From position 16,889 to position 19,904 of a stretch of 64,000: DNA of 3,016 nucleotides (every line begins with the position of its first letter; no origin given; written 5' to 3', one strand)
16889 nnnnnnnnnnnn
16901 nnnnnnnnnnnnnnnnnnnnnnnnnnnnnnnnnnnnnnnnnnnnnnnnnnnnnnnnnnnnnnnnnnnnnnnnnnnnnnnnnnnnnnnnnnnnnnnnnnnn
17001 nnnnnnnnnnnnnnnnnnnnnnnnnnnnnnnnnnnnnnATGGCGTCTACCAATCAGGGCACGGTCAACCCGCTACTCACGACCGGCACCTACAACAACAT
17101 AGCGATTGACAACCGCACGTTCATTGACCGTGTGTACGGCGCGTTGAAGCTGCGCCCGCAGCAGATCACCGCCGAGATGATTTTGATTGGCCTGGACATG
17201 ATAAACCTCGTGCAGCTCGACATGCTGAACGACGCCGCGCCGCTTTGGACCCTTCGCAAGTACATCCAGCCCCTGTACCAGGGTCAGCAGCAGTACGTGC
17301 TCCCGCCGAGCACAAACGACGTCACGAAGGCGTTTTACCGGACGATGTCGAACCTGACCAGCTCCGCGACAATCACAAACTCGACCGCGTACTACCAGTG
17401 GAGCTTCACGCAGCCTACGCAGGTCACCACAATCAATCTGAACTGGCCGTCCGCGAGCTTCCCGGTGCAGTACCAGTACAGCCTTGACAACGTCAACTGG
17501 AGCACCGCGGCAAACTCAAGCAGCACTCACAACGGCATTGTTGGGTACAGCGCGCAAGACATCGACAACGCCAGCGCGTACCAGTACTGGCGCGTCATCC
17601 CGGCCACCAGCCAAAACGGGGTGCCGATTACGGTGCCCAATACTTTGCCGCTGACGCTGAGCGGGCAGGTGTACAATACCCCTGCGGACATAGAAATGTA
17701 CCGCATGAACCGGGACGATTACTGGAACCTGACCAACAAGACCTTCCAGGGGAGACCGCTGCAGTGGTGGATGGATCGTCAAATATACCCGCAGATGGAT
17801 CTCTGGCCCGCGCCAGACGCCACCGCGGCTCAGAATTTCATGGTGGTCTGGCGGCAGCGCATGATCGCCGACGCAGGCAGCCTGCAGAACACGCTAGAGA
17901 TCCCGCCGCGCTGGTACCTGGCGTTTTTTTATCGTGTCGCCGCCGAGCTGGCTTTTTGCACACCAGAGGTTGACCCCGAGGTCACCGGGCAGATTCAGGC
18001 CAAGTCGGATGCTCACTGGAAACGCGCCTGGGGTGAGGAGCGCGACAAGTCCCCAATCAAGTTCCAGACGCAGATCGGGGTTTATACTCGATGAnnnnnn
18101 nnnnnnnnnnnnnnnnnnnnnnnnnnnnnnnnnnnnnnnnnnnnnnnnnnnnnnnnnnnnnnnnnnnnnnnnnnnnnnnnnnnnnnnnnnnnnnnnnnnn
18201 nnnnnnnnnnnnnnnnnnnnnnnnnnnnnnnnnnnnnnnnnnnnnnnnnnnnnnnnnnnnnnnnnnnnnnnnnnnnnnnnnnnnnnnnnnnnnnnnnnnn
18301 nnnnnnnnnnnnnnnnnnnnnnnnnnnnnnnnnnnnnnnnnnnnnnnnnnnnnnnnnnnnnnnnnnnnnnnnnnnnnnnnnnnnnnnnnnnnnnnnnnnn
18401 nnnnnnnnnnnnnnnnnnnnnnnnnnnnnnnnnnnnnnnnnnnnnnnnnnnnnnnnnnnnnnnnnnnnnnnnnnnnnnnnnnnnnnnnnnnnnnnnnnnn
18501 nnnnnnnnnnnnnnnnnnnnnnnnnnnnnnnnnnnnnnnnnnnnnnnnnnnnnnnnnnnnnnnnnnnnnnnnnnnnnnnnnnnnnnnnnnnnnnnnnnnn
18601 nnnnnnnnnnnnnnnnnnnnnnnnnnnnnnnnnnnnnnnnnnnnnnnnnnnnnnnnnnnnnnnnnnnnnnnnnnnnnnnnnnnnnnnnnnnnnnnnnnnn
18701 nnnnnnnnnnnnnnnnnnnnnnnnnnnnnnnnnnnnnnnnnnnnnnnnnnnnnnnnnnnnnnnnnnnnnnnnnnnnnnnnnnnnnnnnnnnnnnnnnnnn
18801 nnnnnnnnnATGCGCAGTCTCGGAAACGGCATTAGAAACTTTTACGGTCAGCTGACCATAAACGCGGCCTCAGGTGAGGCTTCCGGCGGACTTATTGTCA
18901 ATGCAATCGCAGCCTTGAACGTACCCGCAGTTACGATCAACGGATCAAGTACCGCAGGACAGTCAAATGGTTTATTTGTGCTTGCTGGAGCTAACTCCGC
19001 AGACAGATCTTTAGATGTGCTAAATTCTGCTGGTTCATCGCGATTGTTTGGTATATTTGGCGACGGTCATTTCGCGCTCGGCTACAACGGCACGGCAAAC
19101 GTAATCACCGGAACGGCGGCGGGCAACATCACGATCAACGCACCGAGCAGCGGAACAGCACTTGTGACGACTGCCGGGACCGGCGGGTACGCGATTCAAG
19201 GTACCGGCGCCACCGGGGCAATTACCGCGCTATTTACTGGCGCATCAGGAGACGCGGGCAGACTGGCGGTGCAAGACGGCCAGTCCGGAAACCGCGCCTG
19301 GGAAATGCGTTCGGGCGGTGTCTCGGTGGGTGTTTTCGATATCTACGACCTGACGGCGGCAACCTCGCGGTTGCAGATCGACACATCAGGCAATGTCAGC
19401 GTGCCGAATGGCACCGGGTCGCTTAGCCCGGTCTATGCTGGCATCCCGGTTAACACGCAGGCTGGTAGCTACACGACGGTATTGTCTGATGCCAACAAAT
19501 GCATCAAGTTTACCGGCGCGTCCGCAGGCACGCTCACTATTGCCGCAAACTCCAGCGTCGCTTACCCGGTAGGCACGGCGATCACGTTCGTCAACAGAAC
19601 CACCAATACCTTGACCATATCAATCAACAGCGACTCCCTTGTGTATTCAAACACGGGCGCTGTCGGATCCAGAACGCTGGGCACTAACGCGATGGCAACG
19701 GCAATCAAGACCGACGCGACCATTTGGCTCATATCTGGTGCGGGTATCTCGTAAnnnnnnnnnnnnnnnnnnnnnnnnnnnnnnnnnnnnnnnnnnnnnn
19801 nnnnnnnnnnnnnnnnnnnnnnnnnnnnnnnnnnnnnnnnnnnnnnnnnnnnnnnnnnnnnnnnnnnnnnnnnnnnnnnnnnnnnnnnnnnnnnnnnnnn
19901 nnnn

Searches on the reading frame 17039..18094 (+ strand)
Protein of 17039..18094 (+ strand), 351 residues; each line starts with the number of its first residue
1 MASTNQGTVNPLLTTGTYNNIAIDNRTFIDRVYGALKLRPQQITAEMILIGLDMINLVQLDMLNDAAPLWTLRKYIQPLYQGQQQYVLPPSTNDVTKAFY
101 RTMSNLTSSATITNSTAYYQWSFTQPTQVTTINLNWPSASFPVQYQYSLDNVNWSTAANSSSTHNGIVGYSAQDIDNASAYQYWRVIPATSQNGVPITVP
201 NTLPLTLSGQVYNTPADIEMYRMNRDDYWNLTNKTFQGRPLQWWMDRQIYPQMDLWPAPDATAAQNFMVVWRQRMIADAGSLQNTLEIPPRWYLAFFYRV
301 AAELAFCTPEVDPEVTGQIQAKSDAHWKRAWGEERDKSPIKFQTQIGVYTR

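Call 7: search_protein_families(library=pfam, proteins=[window:17039-18094:+], max_evalue=0.01)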
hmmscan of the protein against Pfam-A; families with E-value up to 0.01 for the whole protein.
window:17039-18094:+ (351 aa): 0 families

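Call 8: search_protein_families(library=phrogs, proteins=[window:17039-18094:+], max_evalue=0.01)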
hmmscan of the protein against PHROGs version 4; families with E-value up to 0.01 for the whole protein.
window:17039-18094:+ (351 aa): 1 family
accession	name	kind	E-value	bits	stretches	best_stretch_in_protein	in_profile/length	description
phrog_12985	-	unknown function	8.4e-07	30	1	216-318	98-196/238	-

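Call 10: search_dna_similar(query=window:17039-18094:+, collection=phages, mode=protein, max_rows=20, max_evalue=0.001)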
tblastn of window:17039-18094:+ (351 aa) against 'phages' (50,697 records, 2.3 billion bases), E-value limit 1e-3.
Records with a match: 9; places in all: 9; records where one place covers at least 80% of the query: 5.
Best place of each record, by identity: <60% 9.
By first word of the organism name: Caulobacter 4; Caudoviricetes 2; Roseobacter 2; Alcaligenes 1.
By host as written in the record: Caulobacter vibrioides CB15 3; - 2; Roseobacter sp. FZCC0083 2; Caulobacter vibrioides 1; Alcaligenes faecalis 10106 1.
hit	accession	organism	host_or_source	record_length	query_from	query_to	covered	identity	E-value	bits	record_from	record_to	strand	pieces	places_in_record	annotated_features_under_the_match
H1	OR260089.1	Caulobacter phage GB2A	Caulobacter vibrioides CB15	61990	15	350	96%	35.7%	3e-49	182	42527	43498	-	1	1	hypothetical protein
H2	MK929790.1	Caulobacter phage RW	Caulobacter vibrioides CB15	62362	15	350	96%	35.7%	3e-49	182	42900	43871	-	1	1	hypothetical protein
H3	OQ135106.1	Caulobacter phage RLK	Caulobacter vibrioides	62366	15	350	96%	35.7%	3e-49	182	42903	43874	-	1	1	RLK_gp076c: hypothetical protein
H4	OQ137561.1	Caulobacter phage KcrB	Caulobacter vibrioides CB15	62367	15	350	96%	35.7%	3e-49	182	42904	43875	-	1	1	KcrB_gp076c: hypothetical protein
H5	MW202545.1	Caudoviricetes sp.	Manatee Spring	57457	15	351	96%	29.3%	3e-30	127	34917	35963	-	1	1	tail adaptor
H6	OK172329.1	Alcaligenes phage vB_Af_QDWS535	Alcaligenes faecalis 10106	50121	190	346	45%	30.1%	2e-5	52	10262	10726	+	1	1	hypothetical protein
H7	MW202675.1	Caudoviricetes sp.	Manatee Spring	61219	215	351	39%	33.3%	5e-11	70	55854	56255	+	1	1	tail adaptor | intron associated endonuclease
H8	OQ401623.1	Roseobacter phage CRP-901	Roseobacter sp. FZCC0083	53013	187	306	34%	28.3%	5e-4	48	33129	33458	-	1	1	tail adaptor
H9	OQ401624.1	Roseobacter phage CRP-902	Roseobacter sp. FZCC0083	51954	186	306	34%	25.6%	6e-4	48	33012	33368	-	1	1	tail adaptor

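Call 11: get_annotated_region(hit=H3, flank=9000)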
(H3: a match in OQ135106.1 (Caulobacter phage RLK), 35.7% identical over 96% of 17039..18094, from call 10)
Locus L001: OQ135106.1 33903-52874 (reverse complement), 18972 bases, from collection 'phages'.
description: Caulobacter phage RLK, partial genome.
organism: Caulobacter phage RLK (NCBI taxid 3020399)
taxonomy: Viruses; Duplodnaviria; Heunggongvirae; Uroviricota; Caudoviricetes
host: Caulobacter vibrioides; source: -; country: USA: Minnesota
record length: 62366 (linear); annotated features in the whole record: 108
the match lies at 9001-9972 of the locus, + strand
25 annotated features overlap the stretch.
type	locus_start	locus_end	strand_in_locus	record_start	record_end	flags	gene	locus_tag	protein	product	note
CDS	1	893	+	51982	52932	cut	RLK_gp089c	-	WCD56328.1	hypothetical protein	-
CDS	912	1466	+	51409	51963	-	RLK_gp088c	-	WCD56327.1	hypothetical protein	-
CDS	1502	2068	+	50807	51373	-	RLK_gp087c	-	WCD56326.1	hypothetical protein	-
CDS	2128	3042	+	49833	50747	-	RLK_gp086c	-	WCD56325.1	hypothetical protein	-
CDS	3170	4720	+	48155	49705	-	RLK_gp085c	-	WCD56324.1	hypothetical protein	-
CDS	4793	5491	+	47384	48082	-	RLK_gp084c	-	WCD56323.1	hypothetical protein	-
CDS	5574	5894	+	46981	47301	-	RLK_gp083c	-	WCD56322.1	hypothetical protein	-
CDS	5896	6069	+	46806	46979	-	RLK_gp082c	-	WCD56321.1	hypothetical protein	-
CDS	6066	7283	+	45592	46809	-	RLK_gp081c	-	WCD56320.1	hypothetical protein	-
CDS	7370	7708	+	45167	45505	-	RLK_gp080c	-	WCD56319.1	hypothetical protein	-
CDS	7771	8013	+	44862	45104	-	RLK_gp079c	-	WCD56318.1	hypothetical protein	-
CDS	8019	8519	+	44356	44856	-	RLK_gp078c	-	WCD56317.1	hypothetical protein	-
CDS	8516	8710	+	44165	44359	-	RLK_gp077c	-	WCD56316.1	hypothetical protein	-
CDS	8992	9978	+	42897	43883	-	RLK_gp076c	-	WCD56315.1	hypothetical protein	-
CDS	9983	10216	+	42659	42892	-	RLK_gp075c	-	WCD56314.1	hypothetical protein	-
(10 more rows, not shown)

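Call 12: get_annotated_region(hit=H5, flank=9000)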
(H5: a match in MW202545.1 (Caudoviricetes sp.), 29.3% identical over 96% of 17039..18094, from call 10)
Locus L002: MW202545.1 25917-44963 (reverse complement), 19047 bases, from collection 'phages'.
description: Siphoviridae sp. isolate ctpbd312, complete genome.
organism: Caudoviricetes sp. (NCBI taxid 2832643)
taxonomy: Viruses; Duplodnaviria; Heunggongvirae; Uroviricota; Caudoviricetes
host: -; source: Manatee Spring; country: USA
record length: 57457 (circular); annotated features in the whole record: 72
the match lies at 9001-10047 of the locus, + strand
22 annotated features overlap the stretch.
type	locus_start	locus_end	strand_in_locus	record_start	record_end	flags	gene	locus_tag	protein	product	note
CDS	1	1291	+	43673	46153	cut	-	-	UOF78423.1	head to tail connecting protein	-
CDS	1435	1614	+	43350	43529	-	-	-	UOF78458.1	hypothetical protein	-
CDS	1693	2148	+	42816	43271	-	-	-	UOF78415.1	chaperonin 10 kd subunit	-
CDS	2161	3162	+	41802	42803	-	-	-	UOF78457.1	hypothetical protein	-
CDS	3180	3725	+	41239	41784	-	-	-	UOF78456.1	hypothetical protein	-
CDS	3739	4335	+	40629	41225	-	-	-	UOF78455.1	hypothetical protein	-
CDS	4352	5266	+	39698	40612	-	-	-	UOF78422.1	major capsid protein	-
CDS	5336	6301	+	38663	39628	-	-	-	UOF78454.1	hypothetical protein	-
CDS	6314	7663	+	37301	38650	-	-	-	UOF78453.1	hypothetical protein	-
CDS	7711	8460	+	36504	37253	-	-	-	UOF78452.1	hypothetical protein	-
CDS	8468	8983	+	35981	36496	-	-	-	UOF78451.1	hypothetical protein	-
CDS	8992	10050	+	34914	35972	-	-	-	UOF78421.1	tail adaptor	-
CDS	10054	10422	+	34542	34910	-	-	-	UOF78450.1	hypothetical protein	-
CDS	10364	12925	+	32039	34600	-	-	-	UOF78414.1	phage-related tail fiber protein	-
CDS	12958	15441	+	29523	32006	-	-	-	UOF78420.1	endo n acetylneuraminidase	-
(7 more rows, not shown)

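Call 24: search_solved_structures(query=window:17039-18094:+, max_evalue=1)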
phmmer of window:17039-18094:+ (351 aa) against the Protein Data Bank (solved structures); distinct sequences matched with E-value up to 1: 2.
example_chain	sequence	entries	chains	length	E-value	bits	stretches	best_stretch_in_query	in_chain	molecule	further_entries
3s3y_A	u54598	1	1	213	0.23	13.7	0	13-42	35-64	TANDEM CYANOVIRIN-N DIMER CVN2L0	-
3s3z_A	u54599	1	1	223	0.27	13.5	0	13-42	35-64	Tandem Cyanovirin-N Dimer CVN2L10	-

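Call 27: search_dna_similar(query=L002:6314-7660:+, collection=phages, mode=protein, max_rows=30, max_evalue=0.01)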
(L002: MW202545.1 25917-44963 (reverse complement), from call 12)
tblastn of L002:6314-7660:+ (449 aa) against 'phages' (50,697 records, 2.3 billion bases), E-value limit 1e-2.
Records with a match: 1; places in all: 1; records where one place covers at least 80% of the query: 1.
Best place of each record, by identity: >=99% 1.
By first word of the organism name: Caudoviricetes 1.
By host as written in the record: - 1.
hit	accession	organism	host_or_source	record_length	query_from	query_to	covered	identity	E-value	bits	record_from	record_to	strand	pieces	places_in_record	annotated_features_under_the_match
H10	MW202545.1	Caudoviricetes sp.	Manatee Spring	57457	1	449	100%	100.0%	0e+0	669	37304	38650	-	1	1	hypothetical protein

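Call 55: find_homologous_proteins(query=window:17039-18091:+, max_evalue=0.00001)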
Query window:17039-18091:+ (351 aa): 125 proteins with E <= 0.00001 among 1908 candidates; the best 120 are listed.
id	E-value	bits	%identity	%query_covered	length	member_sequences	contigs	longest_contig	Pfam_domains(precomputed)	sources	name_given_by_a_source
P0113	4.1e-237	804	100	100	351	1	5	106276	-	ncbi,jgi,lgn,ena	jgi:hypothetical protein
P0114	1.6e-196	670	81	100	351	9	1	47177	-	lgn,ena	-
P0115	1.2e-175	602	75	100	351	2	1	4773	-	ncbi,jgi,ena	jgi:hypothetical protein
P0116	1.1e-174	599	74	100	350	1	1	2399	-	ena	-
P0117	4.9e-164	564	71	100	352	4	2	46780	-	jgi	-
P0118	2.1e-133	463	61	96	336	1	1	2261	-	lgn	-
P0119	9.5e-124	431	60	97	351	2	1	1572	-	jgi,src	-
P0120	1.9e-121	424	57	97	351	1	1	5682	-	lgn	-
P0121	2.5e-120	420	57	97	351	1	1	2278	-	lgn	-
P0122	4.1e-120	419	57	97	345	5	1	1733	-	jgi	jgi:hypothetical protein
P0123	2.2e-119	417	65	83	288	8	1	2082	-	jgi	jgi:hypothetical protein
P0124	3.2e-119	416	55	97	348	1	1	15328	-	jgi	jgi:hypothetical protein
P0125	1.5e-118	414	57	97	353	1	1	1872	-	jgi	jgi:hypothetical protein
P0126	2.0e-117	410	55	97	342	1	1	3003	-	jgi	jgi:hypothetical protein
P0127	3.3e-116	406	55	97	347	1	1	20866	PF24175.3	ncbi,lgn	-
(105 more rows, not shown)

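Call 58: search_protein_families(library=pfam, alignment_id=A2, max_evalue=0.01)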
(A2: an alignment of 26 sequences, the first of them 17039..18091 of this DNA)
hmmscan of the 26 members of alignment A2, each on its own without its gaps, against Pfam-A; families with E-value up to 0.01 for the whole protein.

A. member 1, window:17039-18091:+ (351 aa): 0 families

B. families by the number of members that match (of 26 scanned): 4 families
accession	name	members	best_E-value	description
PF00754.31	F5_F8_type_C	11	1.7e-06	F5/8 type C domain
PF24175.2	SU10_adaptor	10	1.2e-06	SU10 adaptor protein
PF22633.2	F5_F8_type_C_2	6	0.0014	NedA-like, galactose-binding domain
PF23246.1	CC_CDK5RAP2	1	0.0056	CDK5 regulatory subunit-associated protein 2-like, coiled coil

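Call 59: search_solved_structures(query=A2, max_evalue=1)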
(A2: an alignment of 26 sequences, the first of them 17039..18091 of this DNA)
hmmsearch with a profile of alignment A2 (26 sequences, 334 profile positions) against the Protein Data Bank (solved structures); distinct sequences matched with E-value up to 1: 27.
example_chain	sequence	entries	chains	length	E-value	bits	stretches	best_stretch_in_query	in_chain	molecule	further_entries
7wdt_A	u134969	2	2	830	2.5e-07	33.2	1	107-192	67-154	Beta-N-acetylhexosaminidase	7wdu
6z14_JJJ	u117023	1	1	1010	3.3e-07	32.8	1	107-192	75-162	Beta-N-acetylhexosaminidase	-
6yxz_JJJ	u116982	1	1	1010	3.4e-07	32.8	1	107-192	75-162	Beta-N-acetylhexosaminidase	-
4a42_A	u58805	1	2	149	0.0011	21.2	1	87-166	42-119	ALPHA-N-ACETYLGLUCOSAMINIDASE FAMILY PROTEIN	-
2rv9_A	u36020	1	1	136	0.0016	20.7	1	106-181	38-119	Glucanase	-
4zxe_A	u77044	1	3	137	0.0016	20.7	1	106-181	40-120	Glucanase/Chitosanase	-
4zy9_A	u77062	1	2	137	0.0021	20.3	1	106-179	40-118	Glucanase/chitosanase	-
6n1a_A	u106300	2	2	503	0.0064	18.7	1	134-180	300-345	Carbohydrate-binding protein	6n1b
5zu6_A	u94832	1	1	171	0.0069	18.6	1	112-183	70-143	CBM32 domain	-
2rva_A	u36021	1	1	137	0.026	16.7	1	106-186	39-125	Glucanase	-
4zz5_A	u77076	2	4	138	0.027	16.7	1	106-186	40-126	Glucanase/chitosanase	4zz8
4pt6_A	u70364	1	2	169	0.029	16.5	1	107-198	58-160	Coagulation factor VIII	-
9d5d_M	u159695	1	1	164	0.03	16.5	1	107-197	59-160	Factor VIIIa light chain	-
7w12_A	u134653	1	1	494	0.031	16.5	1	113-183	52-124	Alginate lyase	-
2kd7_A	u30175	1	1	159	0.035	16.3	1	109-193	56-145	Putative chitobiase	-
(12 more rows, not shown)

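Call 66: predict_structure(alignment_id=A2)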
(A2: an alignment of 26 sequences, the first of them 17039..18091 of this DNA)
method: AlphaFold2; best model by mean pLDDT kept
length: 351 residues; sequences in the alignment: 26
mean_pLDDT: 83.0   pTM: 0.73
mean pLDDT of the five models: 83.0, 81.8, 81.5, 80.7, 80.4
residues with pLDDT >= 90: 154; 70-90: 141; 50-70: 29; < 50: 27
segments of 3 or more residues with pLDDT < 50: 1-18, 279-282, 349-351
pLDDT, mean of each block of 10 residues (from residue 1): 37 45 79 89 87 85 78 88 89 88 94 96 95 92 94 92 73 87 95 78 93 93 91 89 86 93 93 68 64 89 90 89 91 66 52 37
secondary structure, 60 per line:
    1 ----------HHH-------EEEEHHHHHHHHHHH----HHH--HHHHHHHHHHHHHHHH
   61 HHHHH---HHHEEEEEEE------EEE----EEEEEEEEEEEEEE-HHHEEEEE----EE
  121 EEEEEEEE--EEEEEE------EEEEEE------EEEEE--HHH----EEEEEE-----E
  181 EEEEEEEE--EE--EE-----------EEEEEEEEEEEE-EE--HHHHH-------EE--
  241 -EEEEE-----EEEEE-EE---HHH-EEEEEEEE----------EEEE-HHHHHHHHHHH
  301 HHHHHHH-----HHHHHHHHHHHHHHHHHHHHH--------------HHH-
elements in order: E21-24 H25-35 H45-65 E72-78 E85-87 E92-105 E110-114 E119-128 E131-136 E143-148 E155-159 E169-174 E180-188 E208-219 H225-229 E242-246 E252-256 E267-274 E285-288 H290-307 H313-333

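Call 68: search_protein_families(library=pfam, proteins=[L002:6314-7660:+, L002:8468-8980:+], max_evalue=1)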
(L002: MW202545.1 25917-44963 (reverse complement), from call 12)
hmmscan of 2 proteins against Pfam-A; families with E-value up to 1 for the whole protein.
L002:6314-7660:+ (449 aa): 0 families

L002:8468-8980:+ (171 aa): 1 family
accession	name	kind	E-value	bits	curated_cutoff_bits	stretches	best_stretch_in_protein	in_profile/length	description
PF13616.12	Rotamase_3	-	0.44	11.5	22.5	0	80-136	34-90/116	PPIC-type PPIASE domain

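Call 69: search_protein_families(library=phrogs, proteins=[L002:6314-7660:+, L002:8468-8980:+], max_evalue=0.1)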
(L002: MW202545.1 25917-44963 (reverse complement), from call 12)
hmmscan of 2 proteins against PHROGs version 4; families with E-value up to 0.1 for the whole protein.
L002:6314-7660:+ (449 aa): 0 families

L002:8468-8980:+ (171 aa): 1 family
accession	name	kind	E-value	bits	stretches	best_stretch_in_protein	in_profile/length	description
phrog_2423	-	unknown function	3.9e-15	56.6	1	1-43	1-43/52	-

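Call 70: fold_search(model_id=the predicted structure, library=pdb)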
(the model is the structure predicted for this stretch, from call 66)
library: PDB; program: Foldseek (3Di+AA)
matches with E <= 10: 1059; with E <= 0.001: 13
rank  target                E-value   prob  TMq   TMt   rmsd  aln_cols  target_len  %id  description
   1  9k09_d                7.7e-05  1.00  0.45  0.69   7.6       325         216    8  Cyanophage A4 portal-tail complex (released 2025-04-09)
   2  7rga_A                3.0e-04  1.00  0.20  0.26  13.2       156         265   15  Crystal structure of nanoCLAMP3:VHH in complex with MTX (released 2022-05-25)
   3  4lqr                  3.2e-04  1.00  0.19  0.39  12.4       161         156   13  Structure of CBM32-3 from a family 31 glycoside hydrolase from Clostridium perfringens (released 2014-07-23)
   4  9qx0_A                3.8e-04  0.85  0.20  0.08  22.3       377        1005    7  Cryo-EM structure of the human UBR4/KCMF1/CALM1 complex (C-term focused refinement) (released 2025-09-03)
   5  9nwe_A                3.8e-04  0.80  0.20  0.05  26.6       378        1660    8  E3 ligase UBR4-KCMF1-calmodulin complex (released 2025-06-18)
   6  4lks_A                4.3e-04  1.00  0.19  0.39  12.4       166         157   11  Structure of CBM32-3 from a family 31 glycoside hydrolase from Clostridium perfringens in complex with galactose (released 2014-12-24)
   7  2xqx_A                5.1e-04  1.00  0.20  0.44   6.8       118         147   14  Structure of the family 32 carbohydrate-binding module from Streptococcus pneumoniae EndoD (released 2010-11-03)
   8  8auk_A                5.1e-04  0.80  0.17  0.03  19.3       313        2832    5  Cryo-EM structure of human BIRC6 in complex with HTRA2. (released 2023-02-15)
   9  9nwe_B                6.8e-04  0.77  0.20  0.05  26.7       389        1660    8  E3 ligase UBR4-KCMF1-calmodulin complex (released 2025-06-18)
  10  2w1u_B                8.6e-04  1.00  0.20  0.43  12.8       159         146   16  A family 32 carbohydrate-binding module, from the Mu toxin produced by Clostridium perfringens, in complex with beta-D (released 2009-05-05)
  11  9d9z_A                8.6e-04  0.75  0.20  0.02  24.7       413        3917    8  Structure of human UBR4-KCMF1-CaM E3 ligase complex (Silencing Factor of the Integrated stress response, SiFI) (released 2025-06-11)
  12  3hnm_A                9.1e-04  1.00  0.21  0.40   5.4       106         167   17  Crystal Structure of Protein BT_411 (putative chitobiase, fragment 298-461) from Bacteroides thetaiotaomicron, Northea (released 2009-07-07)
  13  2wdb_C                9.1e-04  0.99  0.18  0.40  12.0       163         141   16  A family 32 carbohydrate-binding module, from the Mu toxin produced by Clostridium perfringens, in complex with beta-D (released 2009-05-05)
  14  4zy9_A                1.0e-03  1.00  0.21  0.50  11.5       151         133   15  X-ray crystal structure of selenomethionine-labelled V110M mutant of chitosan-binding module 1 derived from chitosanas (released 2016-04-13)
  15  2xqx_B                1.1e-03  1.00  0.21  0.45   6.6       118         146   14  Structure of the family 32 carbohydrate-binding module from Streptococcus pneumoniae EndoD (released 2010-11-03)
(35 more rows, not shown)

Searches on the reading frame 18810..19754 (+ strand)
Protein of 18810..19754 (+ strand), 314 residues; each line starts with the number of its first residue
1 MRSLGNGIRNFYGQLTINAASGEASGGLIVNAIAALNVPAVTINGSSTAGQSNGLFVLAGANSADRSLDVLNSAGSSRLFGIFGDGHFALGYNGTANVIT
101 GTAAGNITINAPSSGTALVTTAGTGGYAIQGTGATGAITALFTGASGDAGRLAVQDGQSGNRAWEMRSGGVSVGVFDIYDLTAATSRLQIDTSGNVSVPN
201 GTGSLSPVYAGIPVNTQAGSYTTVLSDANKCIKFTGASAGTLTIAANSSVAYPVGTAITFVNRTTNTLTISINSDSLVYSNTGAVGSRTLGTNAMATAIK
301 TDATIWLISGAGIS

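Call 7: search_protein_families(library=pfam, proteins=[window:18810-19754:+], max_evalue=0.01)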
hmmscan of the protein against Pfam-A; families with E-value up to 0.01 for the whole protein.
window:18810-19754:+ (314 aa): 0 families

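Call 8: search_protein_families(library=phrogs, proteins=[window:18810-19754:+], max_evalue=0.01)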
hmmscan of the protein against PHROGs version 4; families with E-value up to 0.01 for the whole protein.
window:18810-19754:+ (314 aa): 1 family
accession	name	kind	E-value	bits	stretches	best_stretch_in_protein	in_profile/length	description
phrog_8780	-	tail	1.4e-07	31.1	1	214-310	659-753/755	minor tail protein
